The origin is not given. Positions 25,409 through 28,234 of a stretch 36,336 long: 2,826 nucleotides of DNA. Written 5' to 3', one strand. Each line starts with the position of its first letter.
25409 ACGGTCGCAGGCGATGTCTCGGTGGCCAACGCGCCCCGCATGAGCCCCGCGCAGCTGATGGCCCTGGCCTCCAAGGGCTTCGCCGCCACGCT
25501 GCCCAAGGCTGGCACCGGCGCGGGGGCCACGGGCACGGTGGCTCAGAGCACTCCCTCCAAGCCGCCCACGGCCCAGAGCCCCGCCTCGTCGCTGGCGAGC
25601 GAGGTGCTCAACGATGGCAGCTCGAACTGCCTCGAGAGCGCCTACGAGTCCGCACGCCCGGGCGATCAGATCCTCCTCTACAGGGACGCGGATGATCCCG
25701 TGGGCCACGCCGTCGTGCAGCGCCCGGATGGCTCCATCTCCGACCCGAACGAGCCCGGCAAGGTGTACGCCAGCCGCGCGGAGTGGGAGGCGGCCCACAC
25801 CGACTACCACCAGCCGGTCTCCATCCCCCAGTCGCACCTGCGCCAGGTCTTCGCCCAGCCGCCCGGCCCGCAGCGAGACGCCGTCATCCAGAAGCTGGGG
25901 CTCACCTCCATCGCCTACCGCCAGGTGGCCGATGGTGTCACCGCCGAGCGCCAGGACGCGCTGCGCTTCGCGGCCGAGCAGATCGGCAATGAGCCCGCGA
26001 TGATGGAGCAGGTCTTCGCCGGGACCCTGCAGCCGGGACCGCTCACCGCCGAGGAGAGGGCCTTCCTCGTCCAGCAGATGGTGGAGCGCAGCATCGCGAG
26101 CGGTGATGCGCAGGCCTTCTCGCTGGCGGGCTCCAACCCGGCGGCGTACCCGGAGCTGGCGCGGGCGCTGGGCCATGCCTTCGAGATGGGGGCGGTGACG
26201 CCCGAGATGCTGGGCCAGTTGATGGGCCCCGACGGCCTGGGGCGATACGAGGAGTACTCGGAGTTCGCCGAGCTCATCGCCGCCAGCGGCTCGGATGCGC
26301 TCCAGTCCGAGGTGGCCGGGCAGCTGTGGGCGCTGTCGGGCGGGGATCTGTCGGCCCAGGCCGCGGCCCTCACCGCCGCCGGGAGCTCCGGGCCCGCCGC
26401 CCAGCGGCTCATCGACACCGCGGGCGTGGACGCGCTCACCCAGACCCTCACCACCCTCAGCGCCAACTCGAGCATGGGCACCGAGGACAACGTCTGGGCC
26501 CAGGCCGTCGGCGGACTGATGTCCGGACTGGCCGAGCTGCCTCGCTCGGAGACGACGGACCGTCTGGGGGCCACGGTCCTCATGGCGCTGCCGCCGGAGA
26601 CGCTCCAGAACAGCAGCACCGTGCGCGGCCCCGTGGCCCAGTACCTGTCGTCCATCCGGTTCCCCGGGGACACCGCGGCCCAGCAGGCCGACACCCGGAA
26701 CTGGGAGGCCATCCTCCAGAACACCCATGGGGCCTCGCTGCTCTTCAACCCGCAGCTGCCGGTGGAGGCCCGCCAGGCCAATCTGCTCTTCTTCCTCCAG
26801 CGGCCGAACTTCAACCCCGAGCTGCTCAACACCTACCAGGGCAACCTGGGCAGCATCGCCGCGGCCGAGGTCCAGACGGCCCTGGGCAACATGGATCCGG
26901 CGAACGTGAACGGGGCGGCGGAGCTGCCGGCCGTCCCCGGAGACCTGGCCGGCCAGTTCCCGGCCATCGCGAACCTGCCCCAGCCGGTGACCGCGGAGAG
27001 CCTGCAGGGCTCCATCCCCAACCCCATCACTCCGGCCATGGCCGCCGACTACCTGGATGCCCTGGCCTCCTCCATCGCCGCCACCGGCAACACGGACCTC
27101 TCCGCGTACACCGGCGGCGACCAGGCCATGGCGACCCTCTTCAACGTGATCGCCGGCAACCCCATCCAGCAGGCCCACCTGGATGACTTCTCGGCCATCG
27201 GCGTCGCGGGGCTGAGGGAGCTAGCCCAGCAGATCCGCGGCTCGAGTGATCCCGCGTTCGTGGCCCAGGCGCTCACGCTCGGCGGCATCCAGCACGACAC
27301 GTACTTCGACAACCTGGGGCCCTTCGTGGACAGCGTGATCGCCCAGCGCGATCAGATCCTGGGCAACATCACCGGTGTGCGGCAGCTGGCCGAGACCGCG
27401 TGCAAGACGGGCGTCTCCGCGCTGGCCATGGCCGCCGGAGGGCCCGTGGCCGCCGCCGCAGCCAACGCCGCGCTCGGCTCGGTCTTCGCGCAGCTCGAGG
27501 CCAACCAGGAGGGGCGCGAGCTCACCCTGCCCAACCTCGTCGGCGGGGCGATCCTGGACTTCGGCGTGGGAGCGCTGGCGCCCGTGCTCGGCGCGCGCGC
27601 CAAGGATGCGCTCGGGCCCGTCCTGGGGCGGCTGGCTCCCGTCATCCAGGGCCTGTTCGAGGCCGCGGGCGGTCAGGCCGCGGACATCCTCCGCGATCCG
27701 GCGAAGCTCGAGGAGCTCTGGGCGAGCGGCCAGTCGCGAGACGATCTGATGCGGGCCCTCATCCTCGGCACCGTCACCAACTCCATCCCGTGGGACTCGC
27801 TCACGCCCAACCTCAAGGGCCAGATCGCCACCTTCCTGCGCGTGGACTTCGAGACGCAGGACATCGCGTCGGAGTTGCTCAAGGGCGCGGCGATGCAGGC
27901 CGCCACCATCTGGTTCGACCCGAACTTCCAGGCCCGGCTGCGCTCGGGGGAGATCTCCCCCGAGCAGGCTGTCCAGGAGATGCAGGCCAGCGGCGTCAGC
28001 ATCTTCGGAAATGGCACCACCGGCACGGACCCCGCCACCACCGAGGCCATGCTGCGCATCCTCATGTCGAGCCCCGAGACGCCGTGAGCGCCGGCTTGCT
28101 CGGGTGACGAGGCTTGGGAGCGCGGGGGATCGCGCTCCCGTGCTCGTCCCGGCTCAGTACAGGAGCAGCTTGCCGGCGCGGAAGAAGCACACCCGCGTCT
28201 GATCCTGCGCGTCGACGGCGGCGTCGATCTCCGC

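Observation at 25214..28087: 957-aa orphan protein with MGNSSSS N-terminus and a compact Cys-His-Asp cluster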

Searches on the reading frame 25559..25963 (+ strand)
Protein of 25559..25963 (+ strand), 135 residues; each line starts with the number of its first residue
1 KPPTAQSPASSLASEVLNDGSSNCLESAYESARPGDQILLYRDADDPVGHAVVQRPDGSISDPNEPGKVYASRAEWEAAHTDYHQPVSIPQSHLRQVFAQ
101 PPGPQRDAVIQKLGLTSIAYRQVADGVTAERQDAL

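Call 15: search_protein_families(library=pfam, proteins=[window:25589-25936:+], max_evalue=10)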
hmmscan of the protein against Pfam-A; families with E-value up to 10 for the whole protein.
seq(116 aa): 0 families

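Call 29: find_homologous_proteins(query=A2, max_evalue=0.001)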
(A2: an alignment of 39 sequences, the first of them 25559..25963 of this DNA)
Query A2 (39 sequences) (135 aa, profile of the alignment): 4 proteins with E <= 0.001 among 4981 candidates.
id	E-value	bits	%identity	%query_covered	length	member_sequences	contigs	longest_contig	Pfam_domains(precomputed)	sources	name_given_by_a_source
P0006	6.6e-50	186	89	94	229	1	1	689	-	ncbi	ncbi:hypothetical protein ACLESD_53470, partial [Pyxidicoccus sp. 3LFB2]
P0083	5.9e-32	128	32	81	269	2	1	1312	-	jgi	-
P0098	5.4e-23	99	30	76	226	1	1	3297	-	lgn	-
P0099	1.4e-15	75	26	70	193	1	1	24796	-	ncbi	ncbi:hypothetical protein ACLESO_10900, partial [Pyxidicoccus sp. 3LG]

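Call 36: predict_structure(alignment_id=A2)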
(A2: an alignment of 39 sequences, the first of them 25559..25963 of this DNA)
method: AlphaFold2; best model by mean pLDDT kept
length: 135 residues; sequences in the alignment: 39
mean_pLDDT: 89.5   pTM: 0.82
mean pLDDT of the five models: 89.5, 89.3, 89.0, 87.3, 84.8
residues with pLDDT >= 90: 104; 70-90: 14; 50-70: 8; < 50: 9
segments of 3 or more residues with pLDDT < 50: 129-135
pLDDT, mean of each block of 10 residues (from residue 1): 68 92 89 97 93 98 94 97 97 98 98 97 69 43
secondary structure, 60 per line:
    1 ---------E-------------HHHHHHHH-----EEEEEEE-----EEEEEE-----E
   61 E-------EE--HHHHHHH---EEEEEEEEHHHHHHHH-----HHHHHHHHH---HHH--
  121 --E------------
elements in order: H24-31 E37-43 E49-54 H73-79 E83-90 H91-98 H104-112

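Call 44: find_related_loci(query=A4, collection=genome_contigs, flank=8000)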
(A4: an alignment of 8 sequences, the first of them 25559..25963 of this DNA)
Query A4 (135 aa) in genome_contigs; peptide patterns used: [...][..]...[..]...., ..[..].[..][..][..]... (x = any residue, [..] = any of these).
54 stretches matched a pattern; 37 encode a relative of the query (tblastn E <= 1e-3); 37 distinct loci.
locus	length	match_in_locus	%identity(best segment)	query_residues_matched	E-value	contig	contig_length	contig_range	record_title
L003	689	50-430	89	9-135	3e-82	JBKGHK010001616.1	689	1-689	Pyxidicoccus sp. 3LFB2 NODE_1616_length_689_cov_9.353312, whole genome shotgun sequence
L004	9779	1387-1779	84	5-135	1e-72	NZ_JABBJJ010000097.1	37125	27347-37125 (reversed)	Pyxidicoccus fallax strain DSM 14698 NODE_97_length_37125_cov_28.5545, whole genome shotgun sequence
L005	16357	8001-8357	60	8-126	2e-45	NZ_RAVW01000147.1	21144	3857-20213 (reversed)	Corallococcus exercitus strain AB043A NODE_147_21144_cov_10.7992_ID_16667, whole genome shotgun sequence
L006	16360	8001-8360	58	7-126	3e-44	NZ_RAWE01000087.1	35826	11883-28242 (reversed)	Corallococcus carmarthensis strain CA043D NODE_87_35826_cov_30.9401_ID_10753, whole genome shotgun sequence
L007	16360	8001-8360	59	7-126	2e-44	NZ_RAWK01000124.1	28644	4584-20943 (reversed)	Corallococcus aberystwythensis strain AB050A NODE_124_28644_cov_23.3364_ID_11687, whole genome shotgun sequence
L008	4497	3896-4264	56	3-125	1e-42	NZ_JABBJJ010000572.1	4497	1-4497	Pyxidicoccus fallax strain DSM 14698 NODE_572_length_4497_cov_31.8728, whole genome shotgun sequence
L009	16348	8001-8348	54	8-123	9e-43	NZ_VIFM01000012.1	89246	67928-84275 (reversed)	Myxococcus llanfairpwllgwyngyllgogerychwyrndrobwllllantysiliogogogochensis strain AM401 NODE_12_length_89246_cov_33.0342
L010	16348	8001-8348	54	8-123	1e-42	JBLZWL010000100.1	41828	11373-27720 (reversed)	Corallococcus terminator strain BB12-2 000082F_arrow, whole genome shotgun sequence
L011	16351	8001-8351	54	7-123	3e-42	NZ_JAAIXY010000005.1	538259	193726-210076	Myxococcus eversor strain AB053B NODE_5_length_538259_cov_13.9129, whole genome shotgun sequence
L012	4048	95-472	56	4-129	1e-41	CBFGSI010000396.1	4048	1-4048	MAG TPA_asm: uncultured Archangiaceae bacterium isolate SRR17295755_concoct_80 genome assembly, contig: ERZ23329302.2636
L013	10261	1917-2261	54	9-123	3e-41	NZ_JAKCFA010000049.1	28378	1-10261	Myxococcus qinghaiensis strain QH3KD-4-1 gnl_ICJDIIDJ_49, whole genome shotgun sequence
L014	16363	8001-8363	53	5-125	1e-39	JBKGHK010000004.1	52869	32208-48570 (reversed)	Pyxidicoccus sp. 3LFB2 NODE_4_length_52869_cov_81.013822, whole genome shotgun sequence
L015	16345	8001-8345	51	9-123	1e-39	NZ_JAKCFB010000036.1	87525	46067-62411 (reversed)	Myxococcus dinghuensis strain K15C18031901 gnl_BDEABKDG_36, whole genome shotgun sequence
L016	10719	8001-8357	52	8-126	1e-39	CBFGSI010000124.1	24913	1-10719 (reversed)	MAG TPA_asm: uncultured Archangiaceae bacterium isolate SRR17295755_concoct_80 genome assembly, contig: ERZ23329302.1170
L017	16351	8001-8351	55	9-125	3e-39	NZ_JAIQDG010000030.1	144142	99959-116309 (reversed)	Myxococcus sp. RHSTA-1-4 NODE_30_length_144142_cov_148.905057, whole genome shotgun sequence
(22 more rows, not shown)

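Call 77: search_dna_similar(query=window:25559-25963:+, collection=phages, mode=protein, max_evalue=0.01)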
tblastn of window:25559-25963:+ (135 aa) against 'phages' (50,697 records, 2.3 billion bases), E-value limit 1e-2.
No match.

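Call 80: search_solved_structures(query=A2, max_evalue=10, show_alignments=3)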
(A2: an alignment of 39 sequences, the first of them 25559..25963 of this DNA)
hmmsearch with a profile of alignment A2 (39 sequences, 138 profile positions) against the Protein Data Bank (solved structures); distinct sequences matched with E-value up to 10: 6.
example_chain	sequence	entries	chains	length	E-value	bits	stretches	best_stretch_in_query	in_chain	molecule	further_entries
8erw_A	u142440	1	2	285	0.011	18.7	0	20-40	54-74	C2HR4_8r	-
7uc3_A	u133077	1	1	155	0.093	15.8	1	6-78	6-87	Adhesin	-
2r0c_A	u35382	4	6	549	0.28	14.2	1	45-66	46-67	RebC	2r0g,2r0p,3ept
4nps_A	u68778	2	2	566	0.49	13.4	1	74-126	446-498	Bartonella effector protein (Bep) substrate of VirB T4SS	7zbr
4eip_A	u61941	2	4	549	0.54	13.3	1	45-68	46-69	Putative FAD-monooxygenase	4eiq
6kfn_A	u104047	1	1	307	0.57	13.2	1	20-43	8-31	alginate lyase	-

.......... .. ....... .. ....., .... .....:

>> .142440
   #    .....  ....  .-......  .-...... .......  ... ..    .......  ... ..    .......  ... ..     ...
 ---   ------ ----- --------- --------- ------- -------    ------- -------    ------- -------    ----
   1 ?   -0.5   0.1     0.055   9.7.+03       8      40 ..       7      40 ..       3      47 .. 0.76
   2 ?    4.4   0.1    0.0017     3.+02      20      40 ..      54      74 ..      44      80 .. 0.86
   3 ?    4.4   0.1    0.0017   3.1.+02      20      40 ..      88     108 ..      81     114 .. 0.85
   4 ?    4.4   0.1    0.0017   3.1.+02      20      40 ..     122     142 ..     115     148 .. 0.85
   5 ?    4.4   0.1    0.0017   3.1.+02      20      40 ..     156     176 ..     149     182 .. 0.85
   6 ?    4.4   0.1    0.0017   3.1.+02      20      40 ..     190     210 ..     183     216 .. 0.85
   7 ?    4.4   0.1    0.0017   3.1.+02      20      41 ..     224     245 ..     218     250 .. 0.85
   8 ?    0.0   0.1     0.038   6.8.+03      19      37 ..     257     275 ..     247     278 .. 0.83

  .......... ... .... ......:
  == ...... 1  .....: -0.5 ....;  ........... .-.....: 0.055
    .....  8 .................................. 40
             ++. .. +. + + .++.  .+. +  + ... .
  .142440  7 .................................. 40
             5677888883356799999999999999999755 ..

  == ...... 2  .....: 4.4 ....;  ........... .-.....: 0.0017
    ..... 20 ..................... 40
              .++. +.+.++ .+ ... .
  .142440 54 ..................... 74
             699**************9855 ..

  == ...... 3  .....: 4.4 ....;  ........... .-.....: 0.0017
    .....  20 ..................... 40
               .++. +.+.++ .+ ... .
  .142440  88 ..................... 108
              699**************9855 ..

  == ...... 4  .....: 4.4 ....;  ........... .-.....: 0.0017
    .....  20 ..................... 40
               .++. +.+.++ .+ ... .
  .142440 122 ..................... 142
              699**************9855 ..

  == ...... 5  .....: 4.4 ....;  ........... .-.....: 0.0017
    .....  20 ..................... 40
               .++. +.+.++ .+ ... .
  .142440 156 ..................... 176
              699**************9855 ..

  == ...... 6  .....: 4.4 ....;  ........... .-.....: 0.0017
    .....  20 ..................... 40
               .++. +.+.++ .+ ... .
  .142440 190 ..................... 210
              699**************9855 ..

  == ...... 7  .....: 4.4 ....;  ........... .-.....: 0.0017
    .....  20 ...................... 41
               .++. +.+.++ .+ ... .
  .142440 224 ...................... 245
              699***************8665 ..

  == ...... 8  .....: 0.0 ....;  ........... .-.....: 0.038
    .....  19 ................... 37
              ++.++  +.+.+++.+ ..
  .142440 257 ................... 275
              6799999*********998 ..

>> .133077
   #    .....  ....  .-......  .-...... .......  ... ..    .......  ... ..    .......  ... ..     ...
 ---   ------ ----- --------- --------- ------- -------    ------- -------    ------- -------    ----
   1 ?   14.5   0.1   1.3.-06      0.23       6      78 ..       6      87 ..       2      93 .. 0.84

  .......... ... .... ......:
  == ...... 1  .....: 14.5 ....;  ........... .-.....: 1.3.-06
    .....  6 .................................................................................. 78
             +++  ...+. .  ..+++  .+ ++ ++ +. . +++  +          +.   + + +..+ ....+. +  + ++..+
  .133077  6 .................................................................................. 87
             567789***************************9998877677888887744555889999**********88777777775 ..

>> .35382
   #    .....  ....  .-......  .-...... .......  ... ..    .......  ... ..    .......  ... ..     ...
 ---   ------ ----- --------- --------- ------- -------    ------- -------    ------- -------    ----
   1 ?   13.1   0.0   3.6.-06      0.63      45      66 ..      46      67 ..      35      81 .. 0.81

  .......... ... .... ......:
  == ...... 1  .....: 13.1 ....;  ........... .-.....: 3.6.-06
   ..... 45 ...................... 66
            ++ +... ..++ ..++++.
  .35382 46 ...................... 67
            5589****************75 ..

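Call 87: fold_search(model_id=the predicted structure, library=pdb)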
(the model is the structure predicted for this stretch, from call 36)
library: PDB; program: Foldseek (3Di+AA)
matches with E <= 10: 238; with E <= 0.001: 0
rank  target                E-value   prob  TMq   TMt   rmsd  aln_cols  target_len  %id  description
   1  1ukf                  1.8e-01  0.14  0.18  0.15   8.0        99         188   16  Crystal Structure of Pseudomonas Avirulence Protein AvrPphB (released 2003-12-09)
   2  4fgo                  2.9e-01  0.51  0.41  0.33   8.4       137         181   18  Legionella pneumophila LapG (calcium-bound) (released 2012-06-20)
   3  5xn7_A                3.4e-01  0.03  0.12  0.05  14.9       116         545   16  Crystal structure of the effector domain RID of Vibrio vulnificus MARTX toxin (released 2017-09-27)
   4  8brf_BBB              4.4e-01  0.51  0.31  0.30   8.7        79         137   11  YopQ apo from Yersinia enterocolitica (released 2023-12-13)
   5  8brf_AAA              6.3e-01  0.41  0.30  0.29   7.9        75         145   12  YopQ apo from Yersinia enterocolitica (released 2023-12-13)
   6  1vh1_A                7.1e-01  0.04  0.15  0.11  11.8       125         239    9  Crystal structure of CMP-KDO synthetase (released 2003-12-30)
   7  9l5u_B                8.6e-01  0.30  0.26  0.26   6.9        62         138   19  Papain-like cysteine protease toxin/immunity pair (released 2025-06-04)
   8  8ssm_A                8.6e-01  0.25  0.27  0.26   6.5        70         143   21  Citrobacter rodentium contact dependent growth inhibition (CDI) toxin (CdiA-CT) and immunity (CdiI) complex (released 2024-05-15)
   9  4u65_E                9.1e-01  0.20  0.29  0.23   7.2        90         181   18  Structure of the periplasmic output domain of the Legionella pneumophila LapD ortholog CdgS9 in complex with Pseudomon (released 2014-08-13)
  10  8wt3_A                9.7e-01  0.18  0.26  0.26   6.3        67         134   18  Crystal structure of peptidoglycan DL-endopeptidase CwlO (released 2024-07-03)
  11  1vh1_B                1.0e+00  0.03  0.13  0.09  12.4       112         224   10  Crystal structure of CMP-KDO synthetase (released 2003-12-30)
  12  3jtj                  1.2e+00  0.03  0.16  0.11  11.4       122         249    8  3-deoxy-manno-octulosonate cytidylyltransferase from Yersinia pestis (released 2009-09-22)
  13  4fgp_A                1.2e+00  0.28  0.27  0.21   3.2        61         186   21  Legionella pneumophila LapG (EGTA-treated) (released 2012-06-20)
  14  1vh3_C                1.3e+00  0.04  0.17  0.10  12.4       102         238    9  Crystal structure of CMP-KDO synthetase (released 2003-12-30)
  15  1h7e_A                1.3e+00  0.03  0.14  0.09  13.1       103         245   13  The structure of CMP:2-keto-3-deoxy-manno-octonic acid synthetase and of its complexes with substrates and substrate a (released 2001-09-13)
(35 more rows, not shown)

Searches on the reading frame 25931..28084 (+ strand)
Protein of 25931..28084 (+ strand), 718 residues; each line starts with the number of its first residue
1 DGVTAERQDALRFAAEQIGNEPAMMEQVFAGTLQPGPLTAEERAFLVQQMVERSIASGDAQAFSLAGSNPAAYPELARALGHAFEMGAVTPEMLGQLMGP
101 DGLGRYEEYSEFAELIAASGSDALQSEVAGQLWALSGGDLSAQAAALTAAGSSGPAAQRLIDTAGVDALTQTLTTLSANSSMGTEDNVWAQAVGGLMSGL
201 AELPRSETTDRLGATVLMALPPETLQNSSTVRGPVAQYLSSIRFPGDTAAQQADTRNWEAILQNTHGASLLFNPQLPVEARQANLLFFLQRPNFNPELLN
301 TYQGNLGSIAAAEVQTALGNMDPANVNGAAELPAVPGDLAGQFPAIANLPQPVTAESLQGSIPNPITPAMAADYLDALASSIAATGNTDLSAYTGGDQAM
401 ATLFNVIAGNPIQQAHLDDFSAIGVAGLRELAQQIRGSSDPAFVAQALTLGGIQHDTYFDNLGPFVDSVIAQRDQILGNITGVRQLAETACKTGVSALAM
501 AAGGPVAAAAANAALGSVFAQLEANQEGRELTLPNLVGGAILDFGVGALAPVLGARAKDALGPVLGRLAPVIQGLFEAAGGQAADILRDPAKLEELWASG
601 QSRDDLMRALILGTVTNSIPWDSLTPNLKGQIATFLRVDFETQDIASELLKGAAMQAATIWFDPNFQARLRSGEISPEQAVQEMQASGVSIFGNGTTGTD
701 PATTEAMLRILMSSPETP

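Call 59: predict_structure(alignment_id=A5)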
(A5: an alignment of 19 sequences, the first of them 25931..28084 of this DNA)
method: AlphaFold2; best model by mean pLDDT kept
length: 718 residues; sequences in the alignment: 19
mean_pLDDT: 81.2   pTM: 0.65
mean pLDDT of the five models: 81.2, 77.8, 76.9, 76.0, 73.5
residues with pLDDT >= 90: 394; 70-90: 181; 50-70: 32; < 50: 111
segments of 3 or more residues with pLDDT < 50: 482-583, 691-696, 716-718
pLDDT, mean of each block of 10 residues (from residue 1): 87 94 97 95 97 93 94 97 98 95 83 96 98 93 94 97 95 87 73 95 93 89 90 96 94 96 95 86 89 94 92 94 96 95 96 96 97 98 92 75 78 92 97 98 98 95 82 68 45 32 33 40 39 28 24 28 32 33 56 83 82 77 86 84 70 88 87 93 78 51 91 62
secondary structure, 60 per line:
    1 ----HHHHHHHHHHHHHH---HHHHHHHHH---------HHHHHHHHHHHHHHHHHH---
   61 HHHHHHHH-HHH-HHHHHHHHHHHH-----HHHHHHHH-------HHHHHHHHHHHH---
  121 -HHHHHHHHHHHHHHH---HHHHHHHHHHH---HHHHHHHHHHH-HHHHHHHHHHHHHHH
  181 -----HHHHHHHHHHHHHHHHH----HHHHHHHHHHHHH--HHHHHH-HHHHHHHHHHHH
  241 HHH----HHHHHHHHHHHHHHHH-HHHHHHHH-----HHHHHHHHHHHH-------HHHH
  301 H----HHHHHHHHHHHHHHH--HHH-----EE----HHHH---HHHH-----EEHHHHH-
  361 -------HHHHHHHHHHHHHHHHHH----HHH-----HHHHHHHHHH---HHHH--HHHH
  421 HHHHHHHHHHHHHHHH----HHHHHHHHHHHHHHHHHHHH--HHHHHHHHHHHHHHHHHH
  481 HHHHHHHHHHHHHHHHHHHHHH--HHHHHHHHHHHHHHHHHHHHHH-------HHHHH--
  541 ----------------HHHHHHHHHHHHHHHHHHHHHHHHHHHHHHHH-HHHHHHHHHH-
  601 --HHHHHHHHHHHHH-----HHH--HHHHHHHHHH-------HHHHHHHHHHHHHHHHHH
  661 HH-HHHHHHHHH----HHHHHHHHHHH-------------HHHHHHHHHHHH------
elements in order (helices of 4 or more, strands of 3 or more residues): H5-18 H22-30 H40-57 H61-68 H74-85 H91-98 H106-117 H122-136 H140-150 H154-164 H166-180 H186-202 H207-219 H222-227 H229-243 H248-263 H265-272 H278-289 H297-301 H306-320 H337-340 H344-347 H355-359 H368-385 H398-407 H411-414 H417-436 H441-460 H463-502 H505-526 H534-538 H557-588 H590-599 H603-615 H626-635 H643-662 H664-672 H677-687 H701-712
